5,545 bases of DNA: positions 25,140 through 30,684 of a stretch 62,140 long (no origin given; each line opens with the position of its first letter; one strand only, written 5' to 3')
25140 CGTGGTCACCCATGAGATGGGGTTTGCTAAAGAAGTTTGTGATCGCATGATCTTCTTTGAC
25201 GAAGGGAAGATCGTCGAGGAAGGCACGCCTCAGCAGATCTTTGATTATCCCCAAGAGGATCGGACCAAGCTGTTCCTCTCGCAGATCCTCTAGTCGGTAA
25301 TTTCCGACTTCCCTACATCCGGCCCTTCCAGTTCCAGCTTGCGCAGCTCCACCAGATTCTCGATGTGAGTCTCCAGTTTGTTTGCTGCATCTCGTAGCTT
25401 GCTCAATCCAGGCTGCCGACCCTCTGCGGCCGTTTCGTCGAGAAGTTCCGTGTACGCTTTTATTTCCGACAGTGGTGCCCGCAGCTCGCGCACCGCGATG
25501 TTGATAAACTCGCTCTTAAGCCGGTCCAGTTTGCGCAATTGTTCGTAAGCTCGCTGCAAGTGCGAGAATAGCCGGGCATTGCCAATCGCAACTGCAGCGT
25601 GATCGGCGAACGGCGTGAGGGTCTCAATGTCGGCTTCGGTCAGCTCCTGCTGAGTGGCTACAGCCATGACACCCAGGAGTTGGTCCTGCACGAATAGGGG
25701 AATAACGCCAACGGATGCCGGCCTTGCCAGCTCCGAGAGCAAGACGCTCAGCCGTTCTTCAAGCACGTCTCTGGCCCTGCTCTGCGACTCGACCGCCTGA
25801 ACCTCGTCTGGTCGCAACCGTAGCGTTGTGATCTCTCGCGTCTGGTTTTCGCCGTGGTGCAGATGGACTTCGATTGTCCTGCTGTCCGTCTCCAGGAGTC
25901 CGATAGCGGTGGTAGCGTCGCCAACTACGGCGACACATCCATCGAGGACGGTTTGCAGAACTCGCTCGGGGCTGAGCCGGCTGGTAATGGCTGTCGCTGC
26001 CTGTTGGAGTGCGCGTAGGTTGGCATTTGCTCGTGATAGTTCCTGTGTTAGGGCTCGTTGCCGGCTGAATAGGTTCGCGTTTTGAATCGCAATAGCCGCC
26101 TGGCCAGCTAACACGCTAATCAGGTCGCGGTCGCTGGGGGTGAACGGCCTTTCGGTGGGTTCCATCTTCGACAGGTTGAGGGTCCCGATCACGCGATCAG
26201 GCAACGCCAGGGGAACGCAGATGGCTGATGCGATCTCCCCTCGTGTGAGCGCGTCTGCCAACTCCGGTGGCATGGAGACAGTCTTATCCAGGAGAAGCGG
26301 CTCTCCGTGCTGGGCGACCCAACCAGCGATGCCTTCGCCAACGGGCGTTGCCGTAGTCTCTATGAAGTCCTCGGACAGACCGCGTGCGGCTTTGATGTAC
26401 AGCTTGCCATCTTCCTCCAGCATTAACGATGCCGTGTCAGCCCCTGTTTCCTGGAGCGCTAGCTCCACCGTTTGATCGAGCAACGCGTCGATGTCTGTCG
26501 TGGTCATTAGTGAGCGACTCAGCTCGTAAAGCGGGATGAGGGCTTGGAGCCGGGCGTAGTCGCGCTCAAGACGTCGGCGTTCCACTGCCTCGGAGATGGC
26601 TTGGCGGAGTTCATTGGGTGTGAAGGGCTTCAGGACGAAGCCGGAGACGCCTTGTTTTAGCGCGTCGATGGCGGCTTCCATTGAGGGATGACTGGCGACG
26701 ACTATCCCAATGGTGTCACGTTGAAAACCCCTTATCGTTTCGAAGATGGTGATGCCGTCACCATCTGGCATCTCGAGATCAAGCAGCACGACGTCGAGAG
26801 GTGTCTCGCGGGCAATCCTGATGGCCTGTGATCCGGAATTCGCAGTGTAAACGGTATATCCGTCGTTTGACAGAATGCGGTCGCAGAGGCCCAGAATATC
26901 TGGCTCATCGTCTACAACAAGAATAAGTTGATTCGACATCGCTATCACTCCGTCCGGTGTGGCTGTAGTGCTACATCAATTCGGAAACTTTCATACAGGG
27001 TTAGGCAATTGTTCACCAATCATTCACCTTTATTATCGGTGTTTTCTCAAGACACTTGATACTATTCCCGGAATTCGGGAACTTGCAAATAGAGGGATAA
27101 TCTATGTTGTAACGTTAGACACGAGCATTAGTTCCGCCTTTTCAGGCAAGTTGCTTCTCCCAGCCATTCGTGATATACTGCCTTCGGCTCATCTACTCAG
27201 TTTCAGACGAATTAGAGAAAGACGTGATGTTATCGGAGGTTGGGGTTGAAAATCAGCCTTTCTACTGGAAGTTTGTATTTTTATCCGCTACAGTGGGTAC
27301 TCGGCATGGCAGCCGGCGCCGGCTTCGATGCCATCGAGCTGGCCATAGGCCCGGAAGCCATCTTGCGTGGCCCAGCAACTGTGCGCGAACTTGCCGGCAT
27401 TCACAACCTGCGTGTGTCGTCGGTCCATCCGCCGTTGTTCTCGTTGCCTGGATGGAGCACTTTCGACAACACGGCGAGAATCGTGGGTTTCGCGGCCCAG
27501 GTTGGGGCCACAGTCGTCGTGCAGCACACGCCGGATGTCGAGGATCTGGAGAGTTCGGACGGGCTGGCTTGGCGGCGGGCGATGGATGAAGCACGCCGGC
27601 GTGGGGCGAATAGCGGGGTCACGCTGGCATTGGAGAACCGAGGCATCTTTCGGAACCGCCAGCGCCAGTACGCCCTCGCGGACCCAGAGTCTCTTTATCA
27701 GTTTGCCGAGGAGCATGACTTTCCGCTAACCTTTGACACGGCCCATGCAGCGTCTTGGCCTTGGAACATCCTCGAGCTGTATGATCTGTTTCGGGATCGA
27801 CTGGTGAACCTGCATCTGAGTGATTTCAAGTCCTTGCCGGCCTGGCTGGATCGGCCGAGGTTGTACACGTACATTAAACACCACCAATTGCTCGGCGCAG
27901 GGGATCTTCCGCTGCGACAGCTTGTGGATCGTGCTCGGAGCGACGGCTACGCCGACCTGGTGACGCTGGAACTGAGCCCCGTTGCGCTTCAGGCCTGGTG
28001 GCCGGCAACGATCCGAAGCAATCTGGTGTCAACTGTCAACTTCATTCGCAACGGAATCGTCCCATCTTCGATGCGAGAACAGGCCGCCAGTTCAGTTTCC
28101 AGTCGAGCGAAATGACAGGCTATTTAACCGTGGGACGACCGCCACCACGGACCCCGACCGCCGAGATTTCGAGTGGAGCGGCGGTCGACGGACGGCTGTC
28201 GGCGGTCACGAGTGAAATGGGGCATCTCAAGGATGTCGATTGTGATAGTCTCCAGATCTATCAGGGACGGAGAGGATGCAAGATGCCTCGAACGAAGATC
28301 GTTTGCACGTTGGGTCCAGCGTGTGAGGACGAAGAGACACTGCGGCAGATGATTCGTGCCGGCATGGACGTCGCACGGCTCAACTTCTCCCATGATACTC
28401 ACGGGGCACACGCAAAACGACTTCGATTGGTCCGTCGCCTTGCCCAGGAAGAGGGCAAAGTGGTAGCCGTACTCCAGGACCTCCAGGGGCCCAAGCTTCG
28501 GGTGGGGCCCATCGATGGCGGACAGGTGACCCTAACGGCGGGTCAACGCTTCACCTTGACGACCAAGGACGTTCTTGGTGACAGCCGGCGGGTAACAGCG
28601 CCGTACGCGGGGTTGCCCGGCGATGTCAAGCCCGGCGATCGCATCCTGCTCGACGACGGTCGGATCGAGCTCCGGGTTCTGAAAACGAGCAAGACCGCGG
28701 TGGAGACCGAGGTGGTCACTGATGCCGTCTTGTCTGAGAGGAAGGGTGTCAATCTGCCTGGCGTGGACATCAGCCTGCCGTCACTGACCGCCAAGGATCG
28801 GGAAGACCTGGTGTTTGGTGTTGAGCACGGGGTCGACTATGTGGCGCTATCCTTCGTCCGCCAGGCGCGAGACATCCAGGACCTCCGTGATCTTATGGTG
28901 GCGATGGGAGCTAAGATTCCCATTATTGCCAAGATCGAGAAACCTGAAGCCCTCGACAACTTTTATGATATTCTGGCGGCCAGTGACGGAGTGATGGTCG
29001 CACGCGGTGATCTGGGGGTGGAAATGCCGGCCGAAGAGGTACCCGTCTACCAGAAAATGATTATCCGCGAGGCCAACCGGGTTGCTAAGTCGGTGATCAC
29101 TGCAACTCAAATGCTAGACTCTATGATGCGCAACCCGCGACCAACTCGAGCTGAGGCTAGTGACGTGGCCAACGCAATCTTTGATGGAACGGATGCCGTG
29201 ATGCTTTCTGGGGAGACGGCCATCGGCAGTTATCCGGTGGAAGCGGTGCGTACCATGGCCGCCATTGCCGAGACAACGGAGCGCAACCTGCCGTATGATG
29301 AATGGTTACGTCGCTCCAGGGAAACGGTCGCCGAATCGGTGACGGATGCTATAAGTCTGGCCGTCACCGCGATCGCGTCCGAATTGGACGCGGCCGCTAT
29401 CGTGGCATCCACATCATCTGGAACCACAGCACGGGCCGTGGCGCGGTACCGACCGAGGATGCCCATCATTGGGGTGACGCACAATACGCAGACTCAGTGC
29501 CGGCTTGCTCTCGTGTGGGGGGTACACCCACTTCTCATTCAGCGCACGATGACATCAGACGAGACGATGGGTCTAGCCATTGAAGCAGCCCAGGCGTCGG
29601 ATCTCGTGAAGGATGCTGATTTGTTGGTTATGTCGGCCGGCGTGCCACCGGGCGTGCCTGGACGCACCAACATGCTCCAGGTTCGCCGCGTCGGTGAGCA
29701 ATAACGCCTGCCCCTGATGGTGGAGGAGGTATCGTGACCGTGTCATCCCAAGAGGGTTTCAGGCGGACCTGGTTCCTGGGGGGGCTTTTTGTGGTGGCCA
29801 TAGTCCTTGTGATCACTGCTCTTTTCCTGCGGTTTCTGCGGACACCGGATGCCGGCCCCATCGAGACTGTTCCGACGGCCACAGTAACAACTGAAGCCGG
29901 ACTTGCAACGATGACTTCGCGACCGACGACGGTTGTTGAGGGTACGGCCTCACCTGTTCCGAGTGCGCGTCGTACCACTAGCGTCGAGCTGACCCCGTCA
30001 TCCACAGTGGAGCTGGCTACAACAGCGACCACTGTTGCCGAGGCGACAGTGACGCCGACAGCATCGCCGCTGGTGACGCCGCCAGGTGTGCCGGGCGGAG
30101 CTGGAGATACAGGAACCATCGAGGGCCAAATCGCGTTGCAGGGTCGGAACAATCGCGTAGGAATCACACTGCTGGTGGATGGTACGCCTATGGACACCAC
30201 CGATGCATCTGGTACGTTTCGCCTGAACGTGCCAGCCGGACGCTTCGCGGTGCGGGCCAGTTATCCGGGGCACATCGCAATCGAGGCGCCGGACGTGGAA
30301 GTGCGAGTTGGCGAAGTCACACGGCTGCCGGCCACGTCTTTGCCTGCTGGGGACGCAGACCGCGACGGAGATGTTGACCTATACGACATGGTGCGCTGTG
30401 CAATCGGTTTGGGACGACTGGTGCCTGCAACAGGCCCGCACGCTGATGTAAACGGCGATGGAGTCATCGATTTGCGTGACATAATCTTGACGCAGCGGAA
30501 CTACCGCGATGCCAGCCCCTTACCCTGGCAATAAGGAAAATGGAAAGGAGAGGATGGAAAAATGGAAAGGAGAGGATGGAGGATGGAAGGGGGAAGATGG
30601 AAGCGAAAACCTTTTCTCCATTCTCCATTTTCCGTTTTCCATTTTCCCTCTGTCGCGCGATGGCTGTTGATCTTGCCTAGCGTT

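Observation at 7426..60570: More than 20 loci carry hairpin or array elements built from degenerate tandem short units (mostly 7 nt), in at least nine unrelated sequence families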

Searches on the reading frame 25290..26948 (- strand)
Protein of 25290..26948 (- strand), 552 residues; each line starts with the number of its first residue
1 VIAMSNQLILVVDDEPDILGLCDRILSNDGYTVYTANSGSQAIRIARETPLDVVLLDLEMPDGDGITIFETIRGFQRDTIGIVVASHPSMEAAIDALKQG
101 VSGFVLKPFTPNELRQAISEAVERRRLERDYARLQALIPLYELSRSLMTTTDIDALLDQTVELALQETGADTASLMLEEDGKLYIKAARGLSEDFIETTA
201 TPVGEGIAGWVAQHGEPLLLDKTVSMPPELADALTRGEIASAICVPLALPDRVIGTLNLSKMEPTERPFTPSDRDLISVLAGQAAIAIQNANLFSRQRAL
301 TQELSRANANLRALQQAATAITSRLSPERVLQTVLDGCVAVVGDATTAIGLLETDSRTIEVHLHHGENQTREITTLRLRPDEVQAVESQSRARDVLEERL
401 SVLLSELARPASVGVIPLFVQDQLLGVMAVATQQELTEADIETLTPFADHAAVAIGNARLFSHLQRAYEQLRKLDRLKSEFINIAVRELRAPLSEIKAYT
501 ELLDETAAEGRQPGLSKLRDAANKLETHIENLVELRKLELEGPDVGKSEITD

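Call 42: search_protein_families(library=pfam, proteins=[window:25290-26948:-], max_evalue=0.00001)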
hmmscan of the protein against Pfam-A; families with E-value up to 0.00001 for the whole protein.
window:25290-26948:- (552 aa): 5 families
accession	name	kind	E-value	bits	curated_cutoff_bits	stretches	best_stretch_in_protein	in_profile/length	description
PF13185.12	GAF_2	-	3.5e-32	111.9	28.6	2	150-289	1-136/136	GAF domain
PF01590.32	GAF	-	3.9e-28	99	22.4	2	152-288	1-133/133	GAF domain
PF00072.30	Response_reg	-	5.7e-27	94.5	30.2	1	9-118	1-110/111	Response regulator receiver domain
PF13492.12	GAF_3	-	1.6e-23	83.9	27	2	152-290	1-129/129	GAF domain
PF00512.31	HisKA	-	2.2e-07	31.2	26.9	1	478-539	2-64/66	His Kinase A (phospho-acceptor) domain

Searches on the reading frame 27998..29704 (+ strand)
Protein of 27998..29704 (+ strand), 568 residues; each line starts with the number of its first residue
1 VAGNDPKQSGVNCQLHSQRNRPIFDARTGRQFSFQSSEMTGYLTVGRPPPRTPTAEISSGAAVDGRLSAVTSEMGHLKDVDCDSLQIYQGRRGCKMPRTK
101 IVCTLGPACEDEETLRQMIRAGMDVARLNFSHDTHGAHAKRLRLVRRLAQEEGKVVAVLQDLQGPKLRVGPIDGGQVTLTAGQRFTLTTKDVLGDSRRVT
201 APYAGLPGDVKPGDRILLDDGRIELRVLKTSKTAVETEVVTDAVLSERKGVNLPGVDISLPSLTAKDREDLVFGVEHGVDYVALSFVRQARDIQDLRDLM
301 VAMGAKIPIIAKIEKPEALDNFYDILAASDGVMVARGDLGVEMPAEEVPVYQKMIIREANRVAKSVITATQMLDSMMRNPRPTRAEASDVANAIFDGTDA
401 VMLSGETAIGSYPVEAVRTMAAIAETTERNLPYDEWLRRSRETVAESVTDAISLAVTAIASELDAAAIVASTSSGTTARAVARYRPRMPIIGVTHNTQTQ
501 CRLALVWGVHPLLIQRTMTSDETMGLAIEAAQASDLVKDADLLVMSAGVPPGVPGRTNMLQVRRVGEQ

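Call 42: search_protein_families(library=pfam, proteins=[window:27998-29704:+], max_evalue=0.00001)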
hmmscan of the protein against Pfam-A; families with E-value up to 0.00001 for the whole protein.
window:27998-29704:+ (568 aa): 2 families
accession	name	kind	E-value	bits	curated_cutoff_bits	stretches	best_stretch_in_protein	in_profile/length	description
PF00224.27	PK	-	7.2e-126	420.2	30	1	97-417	2-328/328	Pyruvate kinase, barrel domain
PF02887.21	PK_C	-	1.5e-35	122.2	28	1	450-562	1-113/114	Pyruvate kinase, alpha/beta domain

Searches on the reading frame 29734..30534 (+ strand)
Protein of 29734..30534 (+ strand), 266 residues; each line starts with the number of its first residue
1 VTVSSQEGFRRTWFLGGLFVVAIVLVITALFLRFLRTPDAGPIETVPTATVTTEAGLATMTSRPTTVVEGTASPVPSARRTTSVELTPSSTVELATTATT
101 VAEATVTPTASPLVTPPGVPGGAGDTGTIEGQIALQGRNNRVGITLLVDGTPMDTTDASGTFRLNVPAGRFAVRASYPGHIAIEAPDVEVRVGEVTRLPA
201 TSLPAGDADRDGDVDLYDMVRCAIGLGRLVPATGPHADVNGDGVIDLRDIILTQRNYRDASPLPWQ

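Call 10: search_protein_families(library=pfam, proteins=[window:29734-30534:+])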
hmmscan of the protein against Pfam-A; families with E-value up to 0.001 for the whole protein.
window:29734-30534:+ (266 aa): 2 families
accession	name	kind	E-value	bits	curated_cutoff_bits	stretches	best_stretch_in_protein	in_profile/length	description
PF13620.12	CarboxypepD_reg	-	1.4e-07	32.2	32.3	1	153-198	31-77/82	Carboxypeptidase regulatory-like domain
PF00404.24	Dockerin_1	-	0.00015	22.3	22.9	1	205-251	1-50/57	Dockerin type I domain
